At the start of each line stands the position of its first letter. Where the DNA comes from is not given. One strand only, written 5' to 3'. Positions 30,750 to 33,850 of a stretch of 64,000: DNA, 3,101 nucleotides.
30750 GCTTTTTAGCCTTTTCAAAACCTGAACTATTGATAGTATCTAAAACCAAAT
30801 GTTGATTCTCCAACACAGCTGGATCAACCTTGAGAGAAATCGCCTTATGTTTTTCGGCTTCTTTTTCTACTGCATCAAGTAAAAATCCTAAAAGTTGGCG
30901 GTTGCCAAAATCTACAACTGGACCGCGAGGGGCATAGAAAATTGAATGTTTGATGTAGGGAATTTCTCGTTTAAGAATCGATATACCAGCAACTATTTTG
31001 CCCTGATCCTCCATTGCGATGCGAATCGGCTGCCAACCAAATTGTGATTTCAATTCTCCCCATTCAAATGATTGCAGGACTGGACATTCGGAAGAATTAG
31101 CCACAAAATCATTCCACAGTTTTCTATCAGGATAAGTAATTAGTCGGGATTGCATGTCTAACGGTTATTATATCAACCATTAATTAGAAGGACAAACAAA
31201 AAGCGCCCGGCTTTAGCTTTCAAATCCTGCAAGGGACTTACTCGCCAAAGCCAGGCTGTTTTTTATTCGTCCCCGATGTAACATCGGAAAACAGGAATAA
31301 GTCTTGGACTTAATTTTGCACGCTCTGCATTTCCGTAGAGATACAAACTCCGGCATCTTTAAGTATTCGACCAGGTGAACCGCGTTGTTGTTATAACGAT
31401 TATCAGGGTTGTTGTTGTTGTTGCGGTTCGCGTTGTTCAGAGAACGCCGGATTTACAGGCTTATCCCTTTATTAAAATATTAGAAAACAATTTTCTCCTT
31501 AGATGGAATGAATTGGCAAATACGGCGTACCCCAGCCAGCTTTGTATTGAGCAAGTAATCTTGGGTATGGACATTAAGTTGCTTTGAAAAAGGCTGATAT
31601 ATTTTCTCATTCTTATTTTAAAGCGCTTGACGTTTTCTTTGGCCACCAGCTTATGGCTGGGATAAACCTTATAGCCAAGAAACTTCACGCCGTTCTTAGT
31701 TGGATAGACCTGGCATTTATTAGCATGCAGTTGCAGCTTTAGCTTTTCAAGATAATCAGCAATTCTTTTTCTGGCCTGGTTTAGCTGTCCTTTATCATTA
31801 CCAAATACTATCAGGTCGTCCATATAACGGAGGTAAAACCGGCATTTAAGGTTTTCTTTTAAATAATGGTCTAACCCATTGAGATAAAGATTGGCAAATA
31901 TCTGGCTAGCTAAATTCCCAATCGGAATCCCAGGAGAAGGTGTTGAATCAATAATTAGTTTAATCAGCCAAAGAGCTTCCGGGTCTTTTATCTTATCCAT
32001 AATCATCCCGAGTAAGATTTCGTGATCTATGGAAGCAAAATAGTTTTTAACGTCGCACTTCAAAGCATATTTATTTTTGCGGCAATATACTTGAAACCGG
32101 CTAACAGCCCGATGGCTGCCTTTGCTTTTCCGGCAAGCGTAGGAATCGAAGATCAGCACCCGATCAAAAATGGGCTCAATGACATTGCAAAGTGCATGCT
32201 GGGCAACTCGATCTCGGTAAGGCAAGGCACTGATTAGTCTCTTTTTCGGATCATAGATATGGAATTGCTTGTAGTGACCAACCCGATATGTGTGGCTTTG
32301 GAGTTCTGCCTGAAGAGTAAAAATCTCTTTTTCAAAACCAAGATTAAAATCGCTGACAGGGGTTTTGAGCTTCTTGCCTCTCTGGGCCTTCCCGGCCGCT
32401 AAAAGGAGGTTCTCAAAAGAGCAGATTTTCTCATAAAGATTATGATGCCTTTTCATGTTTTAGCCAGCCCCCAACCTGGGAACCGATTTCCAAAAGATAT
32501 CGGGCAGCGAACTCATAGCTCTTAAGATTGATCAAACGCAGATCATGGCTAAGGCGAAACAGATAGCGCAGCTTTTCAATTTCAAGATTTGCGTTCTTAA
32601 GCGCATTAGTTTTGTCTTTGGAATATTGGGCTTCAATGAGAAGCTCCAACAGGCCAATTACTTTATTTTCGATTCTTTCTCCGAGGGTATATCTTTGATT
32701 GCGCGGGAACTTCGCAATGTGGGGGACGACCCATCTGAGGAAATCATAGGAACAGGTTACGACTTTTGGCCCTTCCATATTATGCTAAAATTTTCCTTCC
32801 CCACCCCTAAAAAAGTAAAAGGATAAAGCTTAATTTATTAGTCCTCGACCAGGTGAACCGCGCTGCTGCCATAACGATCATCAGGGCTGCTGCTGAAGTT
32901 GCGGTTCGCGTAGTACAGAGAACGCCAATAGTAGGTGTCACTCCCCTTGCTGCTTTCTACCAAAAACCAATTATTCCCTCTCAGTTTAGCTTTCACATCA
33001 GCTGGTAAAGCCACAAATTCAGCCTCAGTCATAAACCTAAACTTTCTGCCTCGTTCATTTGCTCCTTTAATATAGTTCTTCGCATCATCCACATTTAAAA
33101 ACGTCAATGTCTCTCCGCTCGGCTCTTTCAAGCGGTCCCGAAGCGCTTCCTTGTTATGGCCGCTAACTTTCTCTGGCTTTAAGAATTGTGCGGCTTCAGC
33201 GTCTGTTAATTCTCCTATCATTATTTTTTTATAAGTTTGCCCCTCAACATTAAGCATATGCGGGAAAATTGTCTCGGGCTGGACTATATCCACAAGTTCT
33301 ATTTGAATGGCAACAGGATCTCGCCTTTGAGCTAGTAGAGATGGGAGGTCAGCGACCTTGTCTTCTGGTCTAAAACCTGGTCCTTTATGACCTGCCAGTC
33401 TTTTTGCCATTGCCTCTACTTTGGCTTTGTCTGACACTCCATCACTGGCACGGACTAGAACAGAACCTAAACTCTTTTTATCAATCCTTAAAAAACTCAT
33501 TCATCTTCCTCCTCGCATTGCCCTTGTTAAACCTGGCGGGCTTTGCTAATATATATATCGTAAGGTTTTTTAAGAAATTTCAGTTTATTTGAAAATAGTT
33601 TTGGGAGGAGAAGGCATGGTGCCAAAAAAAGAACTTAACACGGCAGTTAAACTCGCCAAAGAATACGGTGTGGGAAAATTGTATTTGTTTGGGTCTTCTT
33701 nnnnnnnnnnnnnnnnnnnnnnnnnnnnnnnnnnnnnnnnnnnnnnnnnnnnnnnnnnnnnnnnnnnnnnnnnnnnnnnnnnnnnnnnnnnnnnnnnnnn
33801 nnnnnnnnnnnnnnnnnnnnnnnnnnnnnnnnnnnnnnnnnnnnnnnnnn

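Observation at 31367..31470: Unusual DGR layout: TR lies 3' of the RT, starting ~13 nt after the RT stop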

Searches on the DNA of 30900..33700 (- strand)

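Call 8: search_rna_families(source=window, start=30900, end=33700, threshold=evalue, max_evalue=10)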
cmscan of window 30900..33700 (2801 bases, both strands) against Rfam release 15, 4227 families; matches with E-value up to 10: 4.
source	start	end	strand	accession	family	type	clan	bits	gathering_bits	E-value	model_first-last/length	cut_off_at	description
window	31205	31365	-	RF02921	RT-14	Gene; sRNA;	-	38.4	48.1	0.0049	1-144/144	no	RT-14 RNA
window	31577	31630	+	RF00047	mir-2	Gene; miRNA;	-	19.6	45.5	2.1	1-72/72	no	mir-2 microRNA precursor family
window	32211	32258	+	RF03630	mir-2818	Gene; miRNA;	-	17.2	90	5.9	1-60/60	no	mir-2818 microRNA precursor family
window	31373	31424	-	RF01675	CrcZ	Gene; sRNA;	-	13.1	95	1.3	1-398/398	no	Pseudomonas sRNA CrcZ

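Call 11: search_rna_families(source=window, start=31100, end=31500, threshold=evalue, max_evalue=10, show_alignments=3)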
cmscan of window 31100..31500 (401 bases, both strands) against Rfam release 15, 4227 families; matches with E-value up to 10: 3.
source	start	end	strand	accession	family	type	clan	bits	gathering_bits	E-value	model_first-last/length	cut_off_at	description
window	31205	31365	-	RF02921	RT-14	Gene; sRNA;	-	38.4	48.1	0.0007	1-144/144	no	RT-14 RNA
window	31170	31264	+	RF00111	SdsR_RyeB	Gene; sRNA;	CL00105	16.7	38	2.1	1-100/100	no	SdsR_RyeB RNA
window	31478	31500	+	RF02125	JPX_2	Gene; lncRNA;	-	14.6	48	1.7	1-26/69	3'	JPX transcript, XIST activator conserved region 2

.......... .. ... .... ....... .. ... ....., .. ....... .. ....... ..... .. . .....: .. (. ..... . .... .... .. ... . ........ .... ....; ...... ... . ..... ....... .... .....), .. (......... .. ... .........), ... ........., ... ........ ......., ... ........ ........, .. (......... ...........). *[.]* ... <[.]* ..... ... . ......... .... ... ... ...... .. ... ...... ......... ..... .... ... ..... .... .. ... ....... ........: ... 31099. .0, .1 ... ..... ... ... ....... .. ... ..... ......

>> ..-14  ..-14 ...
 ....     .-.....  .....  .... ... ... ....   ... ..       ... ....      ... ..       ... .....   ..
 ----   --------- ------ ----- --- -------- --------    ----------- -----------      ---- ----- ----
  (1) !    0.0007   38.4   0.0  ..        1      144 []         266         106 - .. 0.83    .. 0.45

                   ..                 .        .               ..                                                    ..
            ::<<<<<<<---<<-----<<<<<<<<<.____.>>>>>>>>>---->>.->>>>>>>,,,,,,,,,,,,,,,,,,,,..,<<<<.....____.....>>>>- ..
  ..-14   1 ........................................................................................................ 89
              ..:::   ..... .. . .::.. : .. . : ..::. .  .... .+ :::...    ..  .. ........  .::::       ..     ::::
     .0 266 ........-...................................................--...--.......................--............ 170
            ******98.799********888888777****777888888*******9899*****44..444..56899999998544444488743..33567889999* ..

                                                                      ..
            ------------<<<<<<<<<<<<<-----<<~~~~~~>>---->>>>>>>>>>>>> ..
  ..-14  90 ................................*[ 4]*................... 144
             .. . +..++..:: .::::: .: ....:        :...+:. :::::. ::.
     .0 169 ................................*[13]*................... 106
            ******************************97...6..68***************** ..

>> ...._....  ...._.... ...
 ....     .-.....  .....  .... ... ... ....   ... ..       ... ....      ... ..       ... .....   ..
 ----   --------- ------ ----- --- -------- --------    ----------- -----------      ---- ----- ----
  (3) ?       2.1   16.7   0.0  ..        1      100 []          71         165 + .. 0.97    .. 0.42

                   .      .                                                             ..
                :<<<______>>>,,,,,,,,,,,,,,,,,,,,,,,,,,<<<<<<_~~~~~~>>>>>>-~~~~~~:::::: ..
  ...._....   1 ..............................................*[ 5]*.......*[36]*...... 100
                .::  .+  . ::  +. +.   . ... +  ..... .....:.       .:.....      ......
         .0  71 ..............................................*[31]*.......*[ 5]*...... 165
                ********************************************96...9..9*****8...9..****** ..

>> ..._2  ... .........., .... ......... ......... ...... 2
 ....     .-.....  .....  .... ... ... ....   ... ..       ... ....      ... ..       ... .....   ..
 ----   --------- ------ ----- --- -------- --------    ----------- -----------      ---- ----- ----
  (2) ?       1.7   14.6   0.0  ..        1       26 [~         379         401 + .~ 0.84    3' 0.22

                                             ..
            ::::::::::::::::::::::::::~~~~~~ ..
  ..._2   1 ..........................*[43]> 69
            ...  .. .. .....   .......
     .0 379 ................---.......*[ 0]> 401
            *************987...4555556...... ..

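Call 25: search_rna_families(sources=[L001, L002, L003, L004, L005, L006, L007, L008, L009, L010, L011, L012, L013, L014, L015, L016, L017, L018, L019, L020], threshold=gathering)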
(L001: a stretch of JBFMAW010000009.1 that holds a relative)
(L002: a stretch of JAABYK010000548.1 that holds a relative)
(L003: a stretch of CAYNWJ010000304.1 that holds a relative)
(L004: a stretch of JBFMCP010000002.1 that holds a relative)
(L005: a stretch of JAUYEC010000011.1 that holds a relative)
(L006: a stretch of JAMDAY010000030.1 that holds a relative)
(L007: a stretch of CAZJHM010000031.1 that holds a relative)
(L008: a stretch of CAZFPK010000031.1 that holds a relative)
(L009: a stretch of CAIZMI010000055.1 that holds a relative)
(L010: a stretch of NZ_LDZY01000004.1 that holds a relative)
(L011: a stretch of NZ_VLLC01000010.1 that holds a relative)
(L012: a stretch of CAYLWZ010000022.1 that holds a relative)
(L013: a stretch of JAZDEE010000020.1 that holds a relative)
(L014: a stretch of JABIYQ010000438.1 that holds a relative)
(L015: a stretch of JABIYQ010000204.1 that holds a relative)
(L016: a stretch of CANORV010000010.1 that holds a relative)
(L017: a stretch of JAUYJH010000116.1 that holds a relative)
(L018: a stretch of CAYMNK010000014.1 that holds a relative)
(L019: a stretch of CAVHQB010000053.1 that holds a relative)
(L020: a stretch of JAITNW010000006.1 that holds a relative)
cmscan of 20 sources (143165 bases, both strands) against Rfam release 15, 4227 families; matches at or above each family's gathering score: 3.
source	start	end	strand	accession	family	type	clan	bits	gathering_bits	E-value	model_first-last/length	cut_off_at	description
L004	6389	6461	-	RF00005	tRNA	Gene; tRNA;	CL00001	61.7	29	1.3e-10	1-71/71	no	tRNA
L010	3809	3951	+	RF02921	RT-14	Gene; sRNA;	-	60.6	48.1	1.9e-05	1-144/144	no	RT-14 RNA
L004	6560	6630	-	RF00005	tRNA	Gene; tRNA;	CL00001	59.8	29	4.5e-10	1-71/71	no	tRNA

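Call 26: search_rna_families(sources=[L001, L002, L003, L008, L011, L014, L015, L017], threshold=evalue, max_evalue=10)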
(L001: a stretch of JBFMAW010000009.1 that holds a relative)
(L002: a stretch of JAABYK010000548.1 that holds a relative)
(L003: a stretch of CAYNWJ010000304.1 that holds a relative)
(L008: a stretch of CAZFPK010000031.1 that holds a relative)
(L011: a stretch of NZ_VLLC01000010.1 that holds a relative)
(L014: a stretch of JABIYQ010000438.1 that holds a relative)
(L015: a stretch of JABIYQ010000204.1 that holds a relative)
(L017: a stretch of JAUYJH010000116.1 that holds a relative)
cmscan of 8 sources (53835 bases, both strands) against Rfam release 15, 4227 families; matches with E-value up to 10: 8.
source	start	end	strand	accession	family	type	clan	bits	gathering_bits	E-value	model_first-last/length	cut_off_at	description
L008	5207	5336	+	RF02921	RT-14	Gene; sRNA;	-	31.3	48.1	2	1-144/144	no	RT-14 RNA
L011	7377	7459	+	RF03567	MIR8024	Gene; miRNA;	-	26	57.3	0.76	1-86/86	no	MIR8024 microRNA precursor family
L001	1349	1434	+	RF02746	AsrC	Gene; antisense;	-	20.3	111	0.047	42-127/886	no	antisense RNA of rseC mRNA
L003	1018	1093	+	RF02937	Clostridiales-2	Gene; sRNA;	-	19.4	58.6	5.3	1-82/82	no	Clostridiales-2 RNA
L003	502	609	+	RF02648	Cis90_sRNA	Gene; sRNA;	-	18.2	50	2.8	1-237/237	no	Ruegeria cis90 sRNA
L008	2629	2664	+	RF01687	Acido-Lenti-1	Gene; sRNA;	-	18.2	37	9.7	1-46/46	no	Acido-Lenti-1 RNA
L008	4103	4256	+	RF02778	FdoG1_thermometer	Cis-reg; thermoregulator;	-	17.6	50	4.2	1-193/193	no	FdoG-1 5' UTR thermometer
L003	5460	5477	+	RF00023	tmRNA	Gene;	CL00001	12.4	47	0.64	346-363/374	no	transfer-messenger RNA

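Call 46: build_rna_model(alignment_id=A2, structure=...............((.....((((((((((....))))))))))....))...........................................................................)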
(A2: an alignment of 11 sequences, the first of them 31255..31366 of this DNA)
Model R1 built from alignment A2 (11 sequences, 127 columns); structure: as given.
model positions 109; base pairs 12; branch points 0; effective number of sequences 11; information 0.56 bits per position. Calibrated on 0.2 Mb of random sequence (short: E-values are rough).
structure used (alignment columns):
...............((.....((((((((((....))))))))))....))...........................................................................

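Call 48: search_with_rna_model(model_id=R1, sources=[window, L001, L002, L003, L004, L005, L006, L007, L008, L009, L010, L011, L012, L013, L014, L015, L016, L017, L018, L019, L020, L021, L022, L023, L024, L025, L026, L027, L028, L043, L044, L045, L046, L047, L048, L049, L050, L051, L052, L053, L054, L055, L056, L057, L058, L059, L060, L061, L062, L063, L064, L065, L066, L067, L068, L069, L070, L071, L072, L073, L074, L075, L076, L077, L078, L079, L080, L081, L082, L083, L084, L085, L086, L087, L088, L089, L090, L091, L092, L093, L094, L095, L096, L097, L098, L099, L100, L101, L102, L103, L104, L105, L106, L107, L108, L109, L110, L111, L112, L113], max_evalue=1, make_alignment=true)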
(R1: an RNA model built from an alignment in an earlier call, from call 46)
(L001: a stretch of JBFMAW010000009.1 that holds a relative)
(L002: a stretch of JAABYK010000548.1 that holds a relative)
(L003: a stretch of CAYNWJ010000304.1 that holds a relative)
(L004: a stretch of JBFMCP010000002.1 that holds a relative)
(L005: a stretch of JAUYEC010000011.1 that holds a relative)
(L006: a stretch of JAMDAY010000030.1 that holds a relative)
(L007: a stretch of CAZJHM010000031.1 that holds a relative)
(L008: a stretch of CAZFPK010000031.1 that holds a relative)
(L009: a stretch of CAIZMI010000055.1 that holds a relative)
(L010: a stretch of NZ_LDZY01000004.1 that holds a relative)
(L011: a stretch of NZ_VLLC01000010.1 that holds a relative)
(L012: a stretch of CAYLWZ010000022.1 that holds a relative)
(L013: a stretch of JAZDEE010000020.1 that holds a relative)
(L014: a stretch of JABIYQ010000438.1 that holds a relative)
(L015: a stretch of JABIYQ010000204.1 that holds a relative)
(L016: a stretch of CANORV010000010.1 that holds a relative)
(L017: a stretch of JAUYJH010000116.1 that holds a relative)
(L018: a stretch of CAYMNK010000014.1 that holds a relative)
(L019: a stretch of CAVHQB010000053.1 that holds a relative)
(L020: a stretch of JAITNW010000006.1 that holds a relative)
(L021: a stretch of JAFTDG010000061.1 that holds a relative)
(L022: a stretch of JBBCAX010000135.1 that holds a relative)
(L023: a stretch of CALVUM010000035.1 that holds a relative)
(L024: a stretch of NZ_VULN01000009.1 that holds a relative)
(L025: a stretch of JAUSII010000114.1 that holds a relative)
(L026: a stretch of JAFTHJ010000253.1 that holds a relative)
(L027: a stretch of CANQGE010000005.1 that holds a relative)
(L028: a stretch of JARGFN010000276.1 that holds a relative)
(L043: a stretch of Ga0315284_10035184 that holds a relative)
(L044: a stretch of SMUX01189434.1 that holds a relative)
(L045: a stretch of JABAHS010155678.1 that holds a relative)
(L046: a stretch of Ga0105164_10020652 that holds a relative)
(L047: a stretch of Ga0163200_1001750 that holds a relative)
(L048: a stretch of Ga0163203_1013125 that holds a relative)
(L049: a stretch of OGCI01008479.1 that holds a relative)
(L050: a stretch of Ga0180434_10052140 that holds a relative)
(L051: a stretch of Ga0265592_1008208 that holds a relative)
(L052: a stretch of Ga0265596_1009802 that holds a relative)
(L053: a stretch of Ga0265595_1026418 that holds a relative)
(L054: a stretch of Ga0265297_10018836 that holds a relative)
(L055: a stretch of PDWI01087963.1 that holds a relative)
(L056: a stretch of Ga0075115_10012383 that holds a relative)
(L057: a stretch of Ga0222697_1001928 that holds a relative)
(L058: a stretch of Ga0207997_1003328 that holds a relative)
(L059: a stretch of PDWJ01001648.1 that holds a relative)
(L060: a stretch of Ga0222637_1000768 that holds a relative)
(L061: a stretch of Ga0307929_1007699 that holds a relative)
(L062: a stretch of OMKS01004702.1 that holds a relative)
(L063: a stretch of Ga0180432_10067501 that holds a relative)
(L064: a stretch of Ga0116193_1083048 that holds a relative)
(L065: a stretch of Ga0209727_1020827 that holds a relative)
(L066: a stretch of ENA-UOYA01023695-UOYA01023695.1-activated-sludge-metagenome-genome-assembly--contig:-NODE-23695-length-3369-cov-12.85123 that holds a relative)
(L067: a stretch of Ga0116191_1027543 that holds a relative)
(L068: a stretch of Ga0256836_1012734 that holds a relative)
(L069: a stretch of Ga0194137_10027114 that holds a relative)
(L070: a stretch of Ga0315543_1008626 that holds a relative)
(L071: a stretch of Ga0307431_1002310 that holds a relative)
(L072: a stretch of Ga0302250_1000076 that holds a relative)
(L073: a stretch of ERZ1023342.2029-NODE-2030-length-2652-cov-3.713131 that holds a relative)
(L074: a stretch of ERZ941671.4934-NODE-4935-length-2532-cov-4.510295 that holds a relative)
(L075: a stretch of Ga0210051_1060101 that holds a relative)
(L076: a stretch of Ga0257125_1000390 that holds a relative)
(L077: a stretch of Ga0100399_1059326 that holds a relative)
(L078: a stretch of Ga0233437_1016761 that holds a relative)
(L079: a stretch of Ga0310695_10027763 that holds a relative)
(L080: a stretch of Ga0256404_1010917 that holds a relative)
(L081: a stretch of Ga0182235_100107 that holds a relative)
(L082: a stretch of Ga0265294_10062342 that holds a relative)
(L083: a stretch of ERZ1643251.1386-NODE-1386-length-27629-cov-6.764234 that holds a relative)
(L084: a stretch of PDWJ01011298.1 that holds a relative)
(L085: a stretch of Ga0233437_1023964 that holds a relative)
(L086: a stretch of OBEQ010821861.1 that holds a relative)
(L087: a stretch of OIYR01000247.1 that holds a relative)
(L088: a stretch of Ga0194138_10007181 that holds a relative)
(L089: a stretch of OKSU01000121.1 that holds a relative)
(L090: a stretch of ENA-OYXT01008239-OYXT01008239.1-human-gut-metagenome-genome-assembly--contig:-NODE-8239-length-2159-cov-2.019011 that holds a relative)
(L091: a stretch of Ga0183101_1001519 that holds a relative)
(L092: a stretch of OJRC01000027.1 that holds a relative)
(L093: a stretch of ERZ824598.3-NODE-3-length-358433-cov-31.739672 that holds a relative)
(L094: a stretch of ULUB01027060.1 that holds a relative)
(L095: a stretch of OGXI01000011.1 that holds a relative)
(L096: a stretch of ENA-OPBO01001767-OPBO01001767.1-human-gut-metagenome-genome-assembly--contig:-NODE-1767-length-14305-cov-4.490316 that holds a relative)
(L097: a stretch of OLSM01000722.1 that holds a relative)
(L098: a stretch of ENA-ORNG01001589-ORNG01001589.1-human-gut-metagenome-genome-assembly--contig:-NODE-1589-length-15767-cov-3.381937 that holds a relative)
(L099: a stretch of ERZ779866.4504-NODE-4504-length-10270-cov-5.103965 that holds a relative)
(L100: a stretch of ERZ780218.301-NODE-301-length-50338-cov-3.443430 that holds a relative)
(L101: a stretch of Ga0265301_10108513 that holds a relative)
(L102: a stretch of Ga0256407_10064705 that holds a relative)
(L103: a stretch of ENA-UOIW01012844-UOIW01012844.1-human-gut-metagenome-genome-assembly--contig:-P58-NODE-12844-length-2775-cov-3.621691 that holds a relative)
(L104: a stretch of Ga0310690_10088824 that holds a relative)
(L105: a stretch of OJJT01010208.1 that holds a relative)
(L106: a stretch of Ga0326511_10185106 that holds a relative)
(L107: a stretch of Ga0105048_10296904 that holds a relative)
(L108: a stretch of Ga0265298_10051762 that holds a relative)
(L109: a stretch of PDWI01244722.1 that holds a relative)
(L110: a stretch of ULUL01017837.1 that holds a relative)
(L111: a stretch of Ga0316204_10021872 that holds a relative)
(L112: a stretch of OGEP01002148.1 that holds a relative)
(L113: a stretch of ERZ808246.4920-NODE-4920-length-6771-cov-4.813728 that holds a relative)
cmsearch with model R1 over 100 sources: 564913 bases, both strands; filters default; matches with E-value up to 1: 30.
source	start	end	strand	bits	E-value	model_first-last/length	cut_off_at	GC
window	31255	31366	-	78.7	1.6e-22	1-109/109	no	0.4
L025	661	768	+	73.4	1e-20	1-109/109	no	0.54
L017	5232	5342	+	71.8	3.5e-20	1-109/109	no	0.56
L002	2899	3005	+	69.8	1.7e-19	1-109/109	no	0.51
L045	1580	1686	+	69.8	1.7e-19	1-109/109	no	0.51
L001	5212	5319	+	69.3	2.5e-19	1-109/109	no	0.67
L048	1009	1119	+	65.9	3.4e-18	1-109/109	no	0.48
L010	3810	3903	+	64.3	1.2e-17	1-109/109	no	0.43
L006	3763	3873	+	62.3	5.5e-17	1-109/109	no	0.41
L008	5212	5293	+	62.1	6.5e-17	1-109/109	no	0.46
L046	676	786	+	59.9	3.5e-16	1-109/109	no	0.41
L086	1323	1436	+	48.5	2.6e-12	1-109/109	no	0.61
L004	3488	3579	+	46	1.8e-11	1-109/109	no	0.49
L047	1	102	+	38.1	8.3e-09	17-109/109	5'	0.39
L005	3625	3734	+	37.7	1.2e-08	1-109/109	no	0.52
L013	2082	2195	+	30.6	3e-06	1-109/109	no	0.54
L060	2798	2907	+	26.7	6.3e-05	1-109/109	no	0.5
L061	1146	1255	+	26.7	6.3e-05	1-109/109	no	0.5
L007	529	627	+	24.1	0.00046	1-109/109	no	0.31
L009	3630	3737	+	24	0.0005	1-109/109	no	0.39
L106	1088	1196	+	21.8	0.0029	1-109/109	no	0.47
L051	909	1004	+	20.9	0.0056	1-109/109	no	0.27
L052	64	159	+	20.9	0.0056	1-109/109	no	0.27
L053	947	1037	+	20.6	0.007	1-109/109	no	0.46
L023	4168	4231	-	19.2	0.021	1-109/109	no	0.28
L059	4147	4227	+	19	0.025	1-109/109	no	0.43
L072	2852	2944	+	16.8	0.14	1-109/109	no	0.46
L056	784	884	+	16.8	0.14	1-109/109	no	0.37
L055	2132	2244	+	15.5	0.37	1-109/109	no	0.46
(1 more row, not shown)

Alignment A3: 30 matches aligned to the model, 167 columns, each read 5' to 3' on its own strand. Consensus structure (alignment columns), stored with it:
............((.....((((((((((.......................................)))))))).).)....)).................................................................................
